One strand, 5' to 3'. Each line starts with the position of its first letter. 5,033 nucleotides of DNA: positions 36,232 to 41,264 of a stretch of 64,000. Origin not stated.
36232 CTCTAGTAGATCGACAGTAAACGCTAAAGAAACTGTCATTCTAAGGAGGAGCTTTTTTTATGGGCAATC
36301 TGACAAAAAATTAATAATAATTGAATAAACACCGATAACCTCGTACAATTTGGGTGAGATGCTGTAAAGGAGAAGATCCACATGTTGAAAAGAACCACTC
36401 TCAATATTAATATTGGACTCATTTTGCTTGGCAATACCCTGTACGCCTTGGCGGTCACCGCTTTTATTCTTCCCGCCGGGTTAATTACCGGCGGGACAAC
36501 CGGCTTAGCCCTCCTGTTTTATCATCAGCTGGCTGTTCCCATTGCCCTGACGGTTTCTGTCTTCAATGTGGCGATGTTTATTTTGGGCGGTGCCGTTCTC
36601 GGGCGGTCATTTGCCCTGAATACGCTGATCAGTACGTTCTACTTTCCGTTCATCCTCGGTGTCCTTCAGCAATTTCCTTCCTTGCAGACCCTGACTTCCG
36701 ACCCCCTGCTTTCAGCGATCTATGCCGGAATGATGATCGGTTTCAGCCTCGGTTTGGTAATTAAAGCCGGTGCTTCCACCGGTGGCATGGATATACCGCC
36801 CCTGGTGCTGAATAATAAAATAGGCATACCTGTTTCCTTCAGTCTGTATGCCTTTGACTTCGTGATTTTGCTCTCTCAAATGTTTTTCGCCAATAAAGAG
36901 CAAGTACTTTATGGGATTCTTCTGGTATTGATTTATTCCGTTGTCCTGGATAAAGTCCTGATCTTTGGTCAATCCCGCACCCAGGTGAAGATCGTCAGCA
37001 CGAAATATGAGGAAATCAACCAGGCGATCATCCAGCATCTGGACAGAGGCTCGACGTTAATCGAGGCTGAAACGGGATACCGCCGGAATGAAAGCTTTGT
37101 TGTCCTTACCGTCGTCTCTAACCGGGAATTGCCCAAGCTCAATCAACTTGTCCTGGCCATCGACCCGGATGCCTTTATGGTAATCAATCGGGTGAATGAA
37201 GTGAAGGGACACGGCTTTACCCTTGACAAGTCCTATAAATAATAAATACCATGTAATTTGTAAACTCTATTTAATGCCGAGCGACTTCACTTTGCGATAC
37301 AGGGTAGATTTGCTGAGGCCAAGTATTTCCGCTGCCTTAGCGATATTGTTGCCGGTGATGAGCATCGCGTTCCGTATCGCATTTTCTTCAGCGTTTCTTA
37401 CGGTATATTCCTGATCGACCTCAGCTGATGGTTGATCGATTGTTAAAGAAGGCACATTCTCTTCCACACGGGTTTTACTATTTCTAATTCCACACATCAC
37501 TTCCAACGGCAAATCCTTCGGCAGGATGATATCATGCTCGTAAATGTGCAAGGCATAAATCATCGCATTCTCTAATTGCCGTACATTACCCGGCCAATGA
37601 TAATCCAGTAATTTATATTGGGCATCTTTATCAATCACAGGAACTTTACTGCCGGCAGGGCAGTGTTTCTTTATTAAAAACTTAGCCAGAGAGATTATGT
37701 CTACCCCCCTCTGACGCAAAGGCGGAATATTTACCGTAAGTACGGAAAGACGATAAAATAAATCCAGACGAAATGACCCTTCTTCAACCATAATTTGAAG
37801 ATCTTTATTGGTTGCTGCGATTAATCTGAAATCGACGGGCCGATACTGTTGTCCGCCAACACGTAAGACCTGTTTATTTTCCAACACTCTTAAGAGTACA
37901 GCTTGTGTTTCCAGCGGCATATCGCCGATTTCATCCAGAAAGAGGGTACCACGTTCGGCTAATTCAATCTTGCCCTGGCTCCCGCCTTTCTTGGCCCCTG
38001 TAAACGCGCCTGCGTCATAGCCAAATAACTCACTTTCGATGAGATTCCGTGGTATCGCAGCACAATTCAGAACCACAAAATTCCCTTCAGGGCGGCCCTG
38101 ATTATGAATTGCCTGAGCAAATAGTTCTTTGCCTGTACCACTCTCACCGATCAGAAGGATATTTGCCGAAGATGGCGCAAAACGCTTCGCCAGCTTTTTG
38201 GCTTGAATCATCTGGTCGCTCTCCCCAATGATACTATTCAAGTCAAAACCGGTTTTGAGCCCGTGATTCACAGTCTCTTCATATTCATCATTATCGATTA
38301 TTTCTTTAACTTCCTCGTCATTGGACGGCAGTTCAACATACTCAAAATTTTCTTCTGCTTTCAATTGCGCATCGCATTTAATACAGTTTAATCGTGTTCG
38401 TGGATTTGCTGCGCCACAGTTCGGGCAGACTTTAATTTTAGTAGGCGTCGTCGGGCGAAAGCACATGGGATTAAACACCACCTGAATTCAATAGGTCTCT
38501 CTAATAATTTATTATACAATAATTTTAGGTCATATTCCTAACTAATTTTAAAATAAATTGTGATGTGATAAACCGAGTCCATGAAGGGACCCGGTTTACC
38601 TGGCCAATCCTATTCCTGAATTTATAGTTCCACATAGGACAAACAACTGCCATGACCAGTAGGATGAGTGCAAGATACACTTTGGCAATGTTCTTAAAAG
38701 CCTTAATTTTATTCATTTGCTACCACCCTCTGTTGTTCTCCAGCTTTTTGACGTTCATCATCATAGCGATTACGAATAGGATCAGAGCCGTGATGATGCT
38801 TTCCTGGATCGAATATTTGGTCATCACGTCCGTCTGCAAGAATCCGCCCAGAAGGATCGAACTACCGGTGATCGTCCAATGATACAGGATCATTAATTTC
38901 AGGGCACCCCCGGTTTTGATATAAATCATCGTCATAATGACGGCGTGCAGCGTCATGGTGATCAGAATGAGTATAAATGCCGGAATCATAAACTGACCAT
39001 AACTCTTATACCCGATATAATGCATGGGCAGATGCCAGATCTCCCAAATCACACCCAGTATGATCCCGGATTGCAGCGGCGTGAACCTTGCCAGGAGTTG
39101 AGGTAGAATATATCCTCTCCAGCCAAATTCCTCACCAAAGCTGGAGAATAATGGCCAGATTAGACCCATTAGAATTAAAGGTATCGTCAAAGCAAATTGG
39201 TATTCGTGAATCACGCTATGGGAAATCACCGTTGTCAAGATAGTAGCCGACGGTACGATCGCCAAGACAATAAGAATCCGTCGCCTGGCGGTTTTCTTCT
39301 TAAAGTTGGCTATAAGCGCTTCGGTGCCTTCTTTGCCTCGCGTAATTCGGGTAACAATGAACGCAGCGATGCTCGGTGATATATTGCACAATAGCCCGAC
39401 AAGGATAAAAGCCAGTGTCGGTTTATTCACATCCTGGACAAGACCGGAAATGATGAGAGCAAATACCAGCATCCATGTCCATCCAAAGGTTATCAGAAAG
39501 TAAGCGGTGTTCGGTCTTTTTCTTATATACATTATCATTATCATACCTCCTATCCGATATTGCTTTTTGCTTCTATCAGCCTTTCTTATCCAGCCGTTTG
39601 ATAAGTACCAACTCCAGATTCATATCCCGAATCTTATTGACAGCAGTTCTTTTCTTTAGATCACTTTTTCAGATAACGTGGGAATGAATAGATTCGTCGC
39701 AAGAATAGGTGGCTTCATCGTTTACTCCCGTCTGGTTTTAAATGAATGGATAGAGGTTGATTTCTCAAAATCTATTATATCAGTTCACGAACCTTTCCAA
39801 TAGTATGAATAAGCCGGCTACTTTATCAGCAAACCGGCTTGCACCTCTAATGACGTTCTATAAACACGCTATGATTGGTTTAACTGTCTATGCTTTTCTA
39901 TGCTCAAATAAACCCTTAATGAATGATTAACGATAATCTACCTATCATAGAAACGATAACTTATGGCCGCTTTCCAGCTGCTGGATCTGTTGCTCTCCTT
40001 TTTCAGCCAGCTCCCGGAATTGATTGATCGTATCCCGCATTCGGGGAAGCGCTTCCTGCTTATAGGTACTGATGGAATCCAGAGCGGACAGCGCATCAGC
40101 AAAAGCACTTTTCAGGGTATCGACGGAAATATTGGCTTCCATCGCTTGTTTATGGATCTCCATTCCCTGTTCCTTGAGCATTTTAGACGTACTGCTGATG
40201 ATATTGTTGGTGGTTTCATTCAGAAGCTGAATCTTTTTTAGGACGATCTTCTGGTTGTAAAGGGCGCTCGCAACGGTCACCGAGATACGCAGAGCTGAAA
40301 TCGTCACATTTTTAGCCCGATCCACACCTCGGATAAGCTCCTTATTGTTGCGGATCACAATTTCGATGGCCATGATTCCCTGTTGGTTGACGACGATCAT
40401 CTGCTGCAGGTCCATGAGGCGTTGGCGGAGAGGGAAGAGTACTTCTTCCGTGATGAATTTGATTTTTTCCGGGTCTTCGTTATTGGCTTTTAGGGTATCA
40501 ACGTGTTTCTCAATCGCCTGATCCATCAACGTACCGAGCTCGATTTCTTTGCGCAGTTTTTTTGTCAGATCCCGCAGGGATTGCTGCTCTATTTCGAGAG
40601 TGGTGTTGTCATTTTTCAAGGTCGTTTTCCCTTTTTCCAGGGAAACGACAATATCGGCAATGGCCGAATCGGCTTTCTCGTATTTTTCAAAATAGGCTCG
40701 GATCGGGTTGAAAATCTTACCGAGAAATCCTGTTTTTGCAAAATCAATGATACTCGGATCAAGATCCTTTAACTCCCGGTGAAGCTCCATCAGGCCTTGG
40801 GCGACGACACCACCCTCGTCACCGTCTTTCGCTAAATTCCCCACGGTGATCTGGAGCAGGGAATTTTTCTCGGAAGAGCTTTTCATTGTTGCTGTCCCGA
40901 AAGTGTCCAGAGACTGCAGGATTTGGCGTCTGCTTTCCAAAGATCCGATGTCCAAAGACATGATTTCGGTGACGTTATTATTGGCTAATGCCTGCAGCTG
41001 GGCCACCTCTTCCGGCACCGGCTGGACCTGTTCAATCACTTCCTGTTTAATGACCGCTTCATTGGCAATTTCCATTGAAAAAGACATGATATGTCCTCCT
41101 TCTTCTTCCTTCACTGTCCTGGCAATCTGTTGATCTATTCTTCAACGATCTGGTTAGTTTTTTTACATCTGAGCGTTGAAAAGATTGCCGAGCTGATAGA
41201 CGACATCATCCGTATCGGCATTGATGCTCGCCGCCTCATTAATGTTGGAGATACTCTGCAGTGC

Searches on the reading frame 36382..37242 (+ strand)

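Call 77: search_protein_families(library=pfam, proteins=[window:36382-37242:+], max_evalue=0.00001)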
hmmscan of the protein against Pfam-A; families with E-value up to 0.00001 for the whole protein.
window:36382-37242:+ (286 aa): 2 families
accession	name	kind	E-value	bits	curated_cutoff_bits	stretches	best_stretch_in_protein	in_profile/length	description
PF02588.21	YitT_membrane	-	3.2e-50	170.8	24.3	1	11-216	2-204/205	Uncharacterised 5xTM membrane BCR, YitT family COG1284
PF10035.14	DUF2179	-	4.2e-17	62.1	22.8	1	222-276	1-55/55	Uncharacterized protein conserved in bacteria (DUF2179)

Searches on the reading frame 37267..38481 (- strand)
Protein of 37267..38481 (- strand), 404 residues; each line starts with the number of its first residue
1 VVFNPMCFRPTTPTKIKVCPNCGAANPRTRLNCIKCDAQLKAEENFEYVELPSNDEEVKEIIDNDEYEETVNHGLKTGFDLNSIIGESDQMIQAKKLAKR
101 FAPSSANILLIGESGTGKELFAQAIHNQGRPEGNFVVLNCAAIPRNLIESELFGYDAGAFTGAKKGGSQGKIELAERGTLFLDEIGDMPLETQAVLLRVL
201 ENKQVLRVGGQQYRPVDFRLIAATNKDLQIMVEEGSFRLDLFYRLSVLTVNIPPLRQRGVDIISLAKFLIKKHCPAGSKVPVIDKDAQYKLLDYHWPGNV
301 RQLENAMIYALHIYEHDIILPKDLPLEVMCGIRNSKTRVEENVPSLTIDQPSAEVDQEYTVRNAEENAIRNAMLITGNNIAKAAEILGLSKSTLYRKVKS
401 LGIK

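Call 77: search_protein_families(library=pfam, proteins=[window:37267-38481:-], max_evalue=0.00001)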
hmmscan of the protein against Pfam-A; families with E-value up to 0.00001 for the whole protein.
window:37267-38481:- (404 aa): 6 families
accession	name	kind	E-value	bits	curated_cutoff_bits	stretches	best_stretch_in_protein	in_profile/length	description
PF00158.32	Sigma54_activat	-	1.7e-65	220.2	20.2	1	84-250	1-167/168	Sigma-54 interaction domain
PF14532.12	Sigma54_activ_2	-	4.1e-20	72.9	25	1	85-255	1-138/138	Sigma-54 interaction domain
PF25601.1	AAA_lid_14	-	2.7e-16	59.6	27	1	256-329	1-75/87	AAA+ ATPase lid domain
PF01078.27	Mg_chelatase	-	4.7e-10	39.6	20.3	1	159-225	89-157/207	Magnesium chelatase, subunit ChlI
PF02954.25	HTH_8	-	1.3e-09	38.1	22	1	361-399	2-40/42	Bacterial regulatory protein, Fis family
PF07728.20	AAA_5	-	1.2e-07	32.3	22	1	107-226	1-123/139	AAA domain (dynein-related subfamily)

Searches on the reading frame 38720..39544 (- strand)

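Call 77: search_protein_families(library=pfam, proteins=[window:38720-39544:-], max_evalue=0.00001)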
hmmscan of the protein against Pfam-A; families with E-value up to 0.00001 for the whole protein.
window:38720-39544:- (274 aa): 1 family
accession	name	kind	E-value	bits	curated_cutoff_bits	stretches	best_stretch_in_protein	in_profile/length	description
PF02517.21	Rce1-like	-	3.6e-10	40.4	22.4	1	123-225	4-90/93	Type II CAAX prenyl endopeptidase Rce1-like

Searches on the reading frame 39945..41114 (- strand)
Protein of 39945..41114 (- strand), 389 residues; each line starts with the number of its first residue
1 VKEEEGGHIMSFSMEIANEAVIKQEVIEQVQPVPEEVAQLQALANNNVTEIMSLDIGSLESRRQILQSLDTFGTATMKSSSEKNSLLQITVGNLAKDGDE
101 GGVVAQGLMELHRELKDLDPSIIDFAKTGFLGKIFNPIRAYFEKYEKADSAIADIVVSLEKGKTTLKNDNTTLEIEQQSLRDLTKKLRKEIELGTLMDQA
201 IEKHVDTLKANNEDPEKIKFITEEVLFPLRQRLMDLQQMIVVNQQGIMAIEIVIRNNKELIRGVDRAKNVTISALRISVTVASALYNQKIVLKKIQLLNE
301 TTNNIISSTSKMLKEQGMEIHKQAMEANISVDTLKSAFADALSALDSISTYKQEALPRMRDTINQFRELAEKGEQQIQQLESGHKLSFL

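Call 77: search_protein_families(library=pfam, proteins=[window:39945-41114:-], max_evalue=0.00001)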
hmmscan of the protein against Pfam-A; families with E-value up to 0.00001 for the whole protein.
window:39945-41114:- (389 aa): 1 family
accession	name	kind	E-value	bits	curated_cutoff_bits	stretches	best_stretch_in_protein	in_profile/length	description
PF05816.16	TelA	-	2.7e-75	253.9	30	1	67-378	14-331/332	Toxic anion resistance protein (TelA)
